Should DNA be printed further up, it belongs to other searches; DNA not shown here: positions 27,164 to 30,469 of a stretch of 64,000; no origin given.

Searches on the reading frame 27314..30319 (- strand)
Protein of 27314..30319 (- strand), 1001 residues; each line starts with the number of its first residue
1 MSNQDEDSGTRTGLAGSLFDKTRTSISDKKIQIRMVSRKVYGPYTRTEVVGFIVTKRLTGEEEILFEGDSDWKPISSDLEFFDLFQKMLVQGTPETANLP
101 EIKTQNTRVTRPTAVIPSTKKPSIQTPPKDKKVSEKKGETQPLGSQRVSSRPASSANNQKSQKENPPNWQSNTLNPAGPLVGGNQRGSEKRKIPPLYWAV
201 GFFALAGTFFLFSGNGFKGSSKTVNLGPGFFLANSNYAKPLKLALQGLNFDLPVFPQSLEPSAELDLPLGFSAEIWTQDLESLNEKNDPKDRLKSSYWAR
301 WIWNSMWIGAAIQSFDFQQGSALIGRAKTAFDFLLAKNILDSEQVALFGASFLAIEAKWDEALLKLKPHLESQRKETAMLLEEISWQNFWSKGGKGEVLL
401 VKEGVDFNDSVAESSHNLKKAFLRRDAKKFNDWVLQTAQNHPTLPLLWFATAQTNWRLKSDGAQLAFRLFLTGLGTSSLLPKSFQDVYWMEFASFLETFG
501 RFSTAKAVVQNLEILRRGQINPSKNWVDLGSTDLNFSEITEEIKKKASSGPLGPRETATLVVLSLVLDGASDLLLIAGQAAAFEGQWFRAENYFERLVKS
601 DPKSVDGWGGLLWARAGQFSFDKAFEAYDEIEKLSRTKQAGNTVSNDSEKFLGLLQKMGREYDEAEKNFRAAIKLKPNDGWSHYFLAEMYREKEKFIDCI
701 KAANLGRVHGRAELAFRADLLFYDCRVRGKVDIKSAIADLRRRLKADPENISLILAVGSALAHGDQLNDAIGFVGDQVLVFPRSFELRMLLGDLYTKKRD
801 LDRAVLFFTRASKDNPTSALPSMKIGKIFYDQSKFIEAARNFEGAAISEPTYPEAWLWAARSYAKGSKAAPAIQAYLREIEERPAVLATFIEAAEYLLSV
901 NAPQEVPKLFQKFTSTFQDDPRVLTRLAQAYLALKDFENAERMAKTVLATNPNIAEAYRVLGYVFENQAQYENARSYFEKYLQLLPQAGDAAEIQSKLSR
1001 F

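Call 58: search_protein_families(library=pfam, proteins=[window:27314-30319:-], max_evalue=0.001)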
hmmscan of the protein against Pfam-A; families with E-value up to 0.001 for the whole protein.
window:27314-30319:- (1001 aa): 16 families
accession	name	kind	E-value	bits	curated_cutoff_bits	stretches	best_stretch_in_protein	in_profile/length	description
PF13432.12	TPR_16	-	1.5e-24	86.5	32.7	2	926-988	2-64/65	Tetratricopeptide repeat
PF07719.23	TPR_2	-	1.4e-18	65.8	27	0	955-987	1-33/34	Tetratricopeptide repeat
PF14559.12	TPR_19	-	9e-18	64.8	25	1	909-957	13-61/68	Tetratricopeptide repeat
PF13428.12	TPR_14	-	1.3e-17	63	23.5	0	921-963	1-43/44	Tetratricopeptide repeat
PF13431.12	TPR_17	-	3.8e-14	52.1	24.4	0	945-975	3-33/34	Tetratricopeptide repeat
PF00515.34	TPR_1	-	5.7e-14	51.7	27.8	0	922-953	2-33/34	Tetratricopeptide repeat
PF13181.12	TPR_8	-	1.3e-13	50.4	25.7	0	955-984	1-30/34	Tetratricopeptide repeat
PF25063.1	ARM_TT21_C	-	1.5e-12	48.3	35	1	926-981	100-155/209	Tetratricopeptide repeat protein 21 C-terminal ARM domain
PF13371.12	TPR_9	-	8.3e-11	42.2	35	1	929-996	3-70/73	Tetratricopeptide repeat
PF13176.12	TPR_7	-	2.7e-10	39.9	27.9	0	790-817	4-33/36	Tetratricopeptide repeat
PF13174.12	TPR_6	-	3.5e-10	40.3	26.3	0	573-604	2-33/33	Tetratricopeptide repeat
PF13414.12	TPR_11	-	4.5e-09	36.3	26.8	0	661-690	9-38/42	TPR repeat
PF23914.1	TPR_CcmH_CycH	-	5.1e-09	36.6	42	1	919-988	82-154/158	Cytochrome c-type biogenesis protein H TPR domain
PF13424.12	TPR_12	-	1.8e-08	34.9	30.1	1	923-986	12-76/77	Tetratricopeptide repeat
PF12895.13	ANAPC3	-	5.3e-07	30.3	27.2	0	768-843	6-80/82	Anaphase-promoting complex, cyclosome, subunit 3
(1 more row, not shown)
